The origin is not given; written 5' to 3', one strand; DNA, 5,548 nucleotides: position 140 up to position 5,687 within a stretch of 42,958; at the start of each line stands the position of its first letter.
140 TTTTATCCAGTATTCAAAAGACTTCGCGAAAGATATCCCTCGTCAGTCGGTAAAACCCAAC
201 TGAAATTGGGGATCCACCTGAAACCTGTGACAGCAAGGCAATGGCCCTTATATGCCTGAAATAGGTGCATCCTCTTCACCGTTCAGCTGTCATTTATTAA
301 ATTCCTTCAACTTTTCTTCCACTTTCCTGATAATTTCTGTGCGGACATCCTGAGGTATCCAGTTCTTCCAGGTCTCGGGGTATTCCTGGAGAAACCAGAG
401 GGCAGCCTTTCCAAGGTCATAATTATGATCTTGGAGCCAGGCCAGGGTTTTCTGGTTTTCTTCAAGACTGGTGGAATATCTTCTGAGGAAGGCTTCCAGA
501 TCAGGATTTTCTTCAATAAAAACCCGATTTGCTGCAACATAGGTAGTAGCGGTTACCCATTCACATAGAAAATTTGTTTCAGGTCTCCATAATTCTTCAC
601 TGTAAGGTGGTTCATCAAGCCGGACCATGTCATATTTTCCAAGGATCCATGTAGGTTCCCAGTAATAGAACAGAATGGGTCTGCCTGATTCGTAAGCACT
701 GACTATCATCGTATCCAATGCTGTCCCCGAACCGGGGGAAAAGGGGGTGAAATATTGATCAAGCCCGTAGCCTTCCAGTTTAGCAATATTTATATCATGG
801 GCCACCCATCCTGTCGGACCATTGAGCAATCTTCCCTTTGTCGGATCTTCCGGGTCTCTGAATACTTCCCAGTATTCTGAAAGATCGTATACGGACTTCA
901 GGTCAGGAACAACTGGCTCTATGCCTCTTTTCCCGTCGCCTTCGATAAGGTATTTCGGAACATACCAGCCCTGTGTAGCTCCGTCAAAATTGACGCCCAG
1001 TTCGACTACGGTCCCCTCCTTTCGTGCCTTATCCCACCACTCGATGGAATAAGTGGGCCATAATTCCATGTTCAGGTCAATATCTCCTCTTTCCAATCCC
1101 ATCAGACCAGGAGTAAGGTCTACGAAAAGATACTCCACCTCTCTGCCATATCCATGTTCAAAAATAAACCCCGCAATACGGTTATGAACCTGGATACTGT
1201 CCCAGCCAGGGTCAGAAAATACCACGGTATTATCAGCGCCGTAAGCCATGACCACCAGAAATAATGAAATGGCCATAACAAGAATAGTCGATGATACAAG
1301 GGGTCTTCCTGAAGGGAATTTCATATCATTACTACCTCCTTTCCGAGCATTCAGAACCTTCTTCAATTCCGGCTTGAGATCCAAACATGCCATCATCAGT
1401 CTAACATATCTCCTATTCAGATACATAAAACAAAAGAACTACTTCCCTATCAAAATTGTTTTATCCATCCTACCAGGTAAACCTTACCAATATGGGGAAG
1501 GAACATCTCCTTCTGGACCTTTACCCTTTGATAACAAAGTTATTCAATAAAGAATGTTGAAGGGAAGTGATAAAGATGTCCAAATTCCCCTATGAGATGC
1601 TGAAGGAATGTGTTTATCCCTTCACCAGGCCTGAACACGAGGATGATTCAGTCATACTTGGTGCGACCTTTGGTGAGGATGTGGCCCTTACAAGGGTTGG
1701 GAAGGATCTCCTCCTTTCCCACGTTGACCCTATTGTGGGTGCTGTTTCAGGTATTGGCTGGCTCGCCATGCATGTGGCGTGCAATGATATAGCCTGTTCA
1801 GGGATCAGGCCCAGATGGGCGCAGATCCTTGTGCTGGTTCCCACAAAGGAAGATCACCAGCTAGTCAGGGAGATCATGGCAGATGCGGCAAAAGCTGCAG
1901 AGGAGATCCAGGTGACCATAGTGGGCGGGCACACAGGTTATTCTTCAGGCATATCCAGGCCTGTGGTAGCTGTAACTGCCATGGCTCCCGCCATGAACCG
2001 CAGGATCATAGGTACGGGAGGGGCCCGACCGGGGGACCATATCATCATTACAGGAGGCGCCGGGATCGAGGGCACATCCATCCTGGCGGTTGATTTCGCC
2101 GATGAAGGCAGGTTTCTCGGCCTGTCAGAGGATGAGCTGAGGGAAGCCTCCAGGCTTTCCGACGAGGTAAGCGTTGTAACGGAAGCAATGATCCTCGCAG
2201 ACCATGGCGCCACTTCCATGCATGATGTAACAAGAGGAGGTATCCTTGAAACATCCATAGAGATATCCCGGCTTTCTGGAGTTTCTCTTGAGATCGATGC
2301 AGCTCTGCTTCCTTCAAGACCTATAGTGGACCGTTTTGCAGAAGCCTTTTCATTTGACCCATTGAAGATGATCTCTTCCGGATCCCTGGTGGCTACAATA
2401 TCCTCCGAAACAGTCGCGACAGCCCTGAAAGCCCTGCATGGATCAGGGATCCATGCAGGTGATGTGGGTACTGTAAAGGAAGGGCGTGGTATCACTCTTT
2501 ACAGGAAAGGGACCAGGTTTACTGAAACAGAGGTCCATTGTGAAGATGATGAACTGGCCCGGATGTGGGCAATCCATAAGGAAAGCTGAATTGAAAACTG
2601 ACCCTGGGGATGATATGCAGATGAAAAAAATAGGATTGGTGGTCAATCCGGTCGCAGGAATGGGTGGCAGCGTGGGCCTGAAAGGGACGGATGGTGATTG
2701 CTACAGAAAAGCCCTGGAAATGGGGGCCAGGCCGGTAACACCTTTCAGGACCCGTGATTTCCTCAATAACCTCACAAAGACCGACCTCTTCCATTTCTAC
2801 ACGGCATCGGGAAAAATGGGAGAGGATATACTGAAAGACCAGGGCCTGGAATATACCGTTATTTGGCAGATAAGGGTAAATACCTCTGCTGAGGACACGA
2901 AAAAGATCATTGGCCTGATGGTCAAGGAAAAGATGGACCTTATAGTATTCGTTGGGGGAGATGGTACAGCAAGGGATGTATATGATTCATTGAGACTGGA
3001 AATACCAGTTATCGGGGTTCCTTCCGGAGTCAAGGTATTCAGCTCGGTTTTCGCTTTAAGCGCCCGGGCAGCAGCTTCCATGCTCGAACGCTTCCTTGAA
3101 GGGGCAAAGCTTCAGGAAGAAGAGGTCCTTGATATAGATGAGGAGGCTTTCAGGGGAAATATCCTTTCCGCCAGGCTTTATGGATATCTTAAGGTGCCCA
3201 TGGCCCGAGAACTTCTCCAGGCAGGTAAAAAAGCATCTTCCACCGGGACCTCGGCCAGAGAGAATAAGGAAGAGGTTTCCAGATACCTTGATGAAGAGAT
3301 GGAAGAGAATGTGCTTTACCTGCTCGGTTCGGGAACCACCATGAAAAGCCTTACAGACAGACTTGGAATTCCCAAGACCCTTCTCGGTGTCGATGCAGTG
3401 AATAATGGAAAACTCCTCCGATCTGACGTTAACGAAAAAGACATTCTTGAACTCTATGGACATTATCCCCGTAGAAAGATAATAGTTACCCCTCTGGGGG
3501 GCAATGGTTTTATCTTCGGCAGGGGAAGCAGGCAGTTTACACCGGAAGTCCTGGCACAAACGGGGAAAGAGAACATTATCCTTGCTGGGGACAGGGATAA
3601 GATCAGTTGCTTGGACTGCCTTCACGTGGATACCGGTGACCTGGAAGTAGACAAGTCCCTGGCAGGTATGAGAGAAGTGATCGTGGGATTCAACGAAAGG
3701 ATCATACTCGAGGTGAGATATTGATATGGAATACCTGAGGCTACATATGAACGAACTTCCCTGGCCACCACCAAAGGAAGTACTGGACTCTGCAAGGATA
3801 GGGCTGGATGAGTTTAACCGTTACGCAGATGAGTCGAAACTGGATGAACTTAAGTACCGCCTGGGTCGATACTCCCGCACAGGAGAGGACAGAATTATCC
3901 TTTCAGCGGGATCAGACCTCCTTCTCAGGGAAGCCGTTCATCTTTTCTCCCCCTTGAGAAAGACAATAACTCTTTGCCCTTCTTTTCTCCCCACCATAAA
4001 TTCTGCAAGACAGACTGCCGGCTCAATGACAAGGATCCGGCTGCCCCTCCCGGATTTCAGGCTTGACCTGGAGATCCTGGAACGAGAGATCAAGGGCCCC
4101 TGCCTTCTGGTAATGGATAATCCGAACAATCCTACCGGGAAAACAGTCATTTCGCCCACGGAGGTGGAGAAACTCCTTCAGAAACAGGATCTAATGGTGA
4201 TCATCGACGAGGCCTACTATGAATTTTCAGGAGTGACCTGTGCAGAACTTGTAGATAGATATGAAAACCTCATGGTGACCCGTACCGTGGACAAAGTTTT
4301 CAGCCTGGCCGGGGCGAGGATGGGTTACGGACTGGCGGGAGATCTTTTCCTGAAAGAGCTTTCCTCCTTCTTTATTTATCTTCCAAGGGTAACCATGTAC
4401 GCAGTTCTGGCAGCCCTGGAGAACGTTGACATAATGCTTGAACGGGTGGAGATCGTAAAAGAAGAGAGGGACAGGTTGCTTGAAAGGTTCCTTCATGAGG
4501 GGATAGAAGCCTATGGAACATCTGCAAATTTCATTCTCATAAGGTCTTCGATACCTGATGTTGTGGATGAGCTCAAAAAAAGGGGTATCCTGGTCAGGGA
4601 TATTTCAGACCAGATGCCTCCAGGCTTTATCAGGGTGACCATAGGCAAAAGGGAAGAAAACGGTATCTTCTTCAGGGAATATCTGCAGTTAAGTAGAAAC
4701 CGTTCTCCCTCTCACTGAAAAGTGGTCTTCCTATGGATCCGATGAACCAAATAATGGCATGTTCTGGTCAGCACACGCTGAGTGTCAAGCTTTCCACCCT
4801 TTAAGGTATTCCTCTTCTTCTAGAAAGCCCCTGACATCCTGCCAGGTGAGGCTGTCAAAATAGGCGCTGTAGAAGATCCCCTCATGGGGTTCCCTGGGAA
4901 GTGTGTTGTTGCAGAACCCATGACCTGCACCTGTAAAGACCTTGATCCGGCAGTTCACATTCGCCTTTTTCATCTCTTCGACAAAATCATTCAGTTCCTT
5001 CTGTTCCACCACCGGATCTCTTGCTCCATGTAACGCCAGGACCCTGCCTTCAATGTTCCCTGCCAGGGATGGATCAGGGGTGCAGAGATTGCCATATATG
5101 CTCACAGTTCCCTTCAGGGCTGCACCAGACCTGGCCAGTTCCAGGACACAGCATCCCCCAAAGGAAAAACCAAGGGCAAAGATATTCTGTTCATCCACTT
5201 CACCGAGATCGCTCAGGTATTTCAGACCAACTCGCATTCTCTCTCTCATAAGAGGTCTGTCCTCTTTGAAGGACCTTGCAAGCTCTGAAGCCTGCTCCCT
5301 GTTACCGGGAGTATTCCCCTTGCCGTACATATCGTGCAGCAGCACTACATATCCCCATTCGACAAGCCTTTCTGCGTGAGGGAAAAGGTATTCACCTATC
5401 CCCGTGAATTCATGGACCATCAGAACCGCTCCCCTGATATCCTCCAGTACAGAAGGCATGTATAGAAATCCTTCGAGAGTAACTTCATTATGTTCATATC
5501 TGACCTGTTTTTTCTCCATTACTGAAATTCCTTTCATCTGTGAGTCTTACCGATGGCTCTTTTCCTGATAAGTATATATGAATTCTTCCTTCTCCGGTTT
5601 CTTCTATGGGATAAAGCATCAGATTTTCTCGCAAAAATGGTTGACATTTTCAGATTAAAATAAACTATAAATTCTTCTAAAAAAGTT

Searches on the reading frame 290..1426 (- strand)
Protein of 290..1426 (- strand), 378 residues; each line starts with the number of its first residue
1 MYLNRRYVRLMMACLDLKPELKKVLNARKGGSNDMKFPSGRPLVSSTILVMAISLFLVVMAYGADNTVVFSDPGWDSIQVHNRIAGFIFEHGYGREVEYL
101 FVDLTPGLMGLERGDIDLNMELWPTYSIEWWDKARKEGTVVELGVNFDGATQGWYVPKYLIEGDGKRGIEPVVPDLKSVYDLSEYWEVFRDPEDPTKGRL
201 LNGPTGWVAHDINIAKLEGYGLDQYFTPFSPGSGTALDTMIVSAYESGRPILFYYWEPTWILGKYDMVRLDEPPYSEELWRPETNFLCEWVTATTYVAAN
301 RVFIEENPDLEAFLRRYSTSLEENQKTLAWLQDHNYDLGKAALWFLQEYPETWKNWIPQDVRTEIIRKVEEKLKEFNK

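Call 78: search_protein_families(library=pfam, proteins=[window:290-1426:-], max_evalue=0.00001)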
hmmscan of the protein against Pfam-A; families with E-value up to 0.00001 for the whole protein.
window:290-1426:- (378 aa): 1 family
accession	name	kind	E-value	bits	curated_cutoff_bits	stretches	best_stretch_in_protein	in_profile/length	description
PF04069.17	OpuAC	-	3.2e-46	158.4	21.2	1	67-348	2-257/257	Substrate binding domain of ABC-type glycine betaine transport system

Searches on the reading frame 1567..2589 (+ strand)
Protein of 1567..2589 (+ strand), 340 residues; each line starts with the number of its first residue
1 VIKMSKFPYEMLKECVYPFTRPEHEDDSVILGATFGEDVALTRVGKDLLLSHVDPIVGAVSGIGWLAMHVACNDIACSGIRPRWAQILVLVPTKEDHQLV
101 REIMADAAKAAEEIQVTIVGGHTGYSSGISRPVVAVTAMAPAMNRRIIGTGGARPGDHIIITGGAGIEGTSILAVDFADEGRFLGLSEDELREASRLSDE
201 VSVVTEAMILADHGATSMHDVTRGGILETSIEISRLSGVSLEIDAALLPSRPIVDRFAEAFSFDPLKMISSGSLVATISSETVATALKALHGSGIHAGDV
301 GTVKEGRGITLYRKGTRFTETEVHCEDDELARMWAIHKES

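Call 78: search_protein_families(library=pfam, proteins=[window:1567-2589:+], max_evalue=0.00001)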
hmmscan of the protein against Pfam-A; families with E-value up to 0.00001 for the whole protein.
window:1567-2589:+ (340 aa): 2 families
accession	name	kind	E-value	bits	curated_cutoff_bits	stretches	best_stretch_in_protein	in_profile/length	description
PF02769.27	AIRS_C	-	2.3e-21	77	23.1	1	154-312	1-154/156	AIR synthase related protein, C-terminal domain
PF00586.29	AIRS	-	9.4e-16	58.7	24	1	36-139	1-109/112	AIR synthase related protein, N-terminal domain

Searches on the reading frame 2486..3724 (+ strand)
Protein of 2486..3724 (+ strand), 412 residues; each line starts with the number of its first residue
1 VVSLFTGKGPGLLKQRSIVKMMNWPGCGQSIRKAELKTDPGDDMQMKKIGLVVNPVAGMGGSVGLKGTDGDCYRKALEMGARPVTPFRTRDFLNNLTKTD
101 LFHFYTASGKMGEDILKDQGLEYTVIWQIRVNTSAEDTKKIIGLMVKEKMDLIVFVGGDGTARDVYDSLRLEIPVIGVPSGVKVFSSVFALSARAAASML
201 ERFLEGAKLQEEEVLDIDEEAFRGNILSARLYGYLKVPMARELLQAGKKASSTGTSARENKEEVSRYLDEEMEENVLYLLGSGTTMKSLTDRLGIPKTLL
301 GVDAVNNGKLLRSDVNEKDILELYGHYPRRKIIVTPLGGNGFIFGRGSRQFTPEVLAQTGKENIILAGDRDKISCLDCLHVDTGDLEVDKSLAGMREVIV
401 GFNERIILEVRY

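Call 78: search_protein_families(library=pfam, proteins=[window:2486-3724:+], max_evalue=0.00001)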
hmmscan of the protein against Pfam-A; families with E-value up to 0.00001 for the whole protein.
window:2486-3724:+ (412 aa): 2 families
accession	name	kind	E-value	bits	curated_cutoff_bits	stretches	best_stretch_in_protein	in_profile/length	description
PF01513.26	NAD_kinase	-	4.6e-20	72.7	25.5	1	87-206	14-128/130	ATP-NAD kinase N-terminal domain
PF20143.4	NAD_kinase_C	-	4.7e-11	43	23.7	1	274-404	2-120/126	ATP-NAD kinase C-terminal domain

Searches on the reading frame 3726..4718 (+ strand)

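Call 78: search_protein_families(library=pfam, proteins=[window:3726-4718:+], max_evalue=0.00001)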
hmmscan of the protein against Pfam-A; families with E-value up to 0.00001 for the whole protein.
window:3726-4718:+ (330 aa): 1 family
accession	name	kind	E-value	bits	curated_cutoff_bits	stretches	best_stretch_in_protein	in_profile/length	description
PF00155.27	Aminotran_1_2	-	9.4e-33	114.3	19.7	1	5-312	5-354/361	Aminotransferase class I and II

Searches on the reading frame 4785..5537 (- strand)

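Call 78: search_protein_families(library=pfam, proteins=[window:4785-5537:-], max_evalue=0.00001)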
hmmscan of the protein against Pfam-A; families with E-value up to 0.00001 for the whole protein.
window:4785-5537:- (250 aa): 4 families
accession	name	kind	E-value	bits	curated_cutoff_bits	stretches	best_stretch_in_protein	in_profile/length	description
PF01738.24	DLH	-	9.1e-36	123.9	21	1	35-241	13-215/217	Dienelactone hydrolase family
PF12146.15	Hydrolase_4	-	1e-11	45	27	0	34-140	3-99/239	Serine aminopeptidase, S33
PF00326.27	Peptidase_S9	-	2.6e-09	37.3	22.6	0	162-211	143-192/213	Prolyl oligopeptidase family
PF02230.22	Abhydrolase_2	-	9.9e-09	35.8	23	1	77-213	74-206/217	Phospholipase/Carboxylesterase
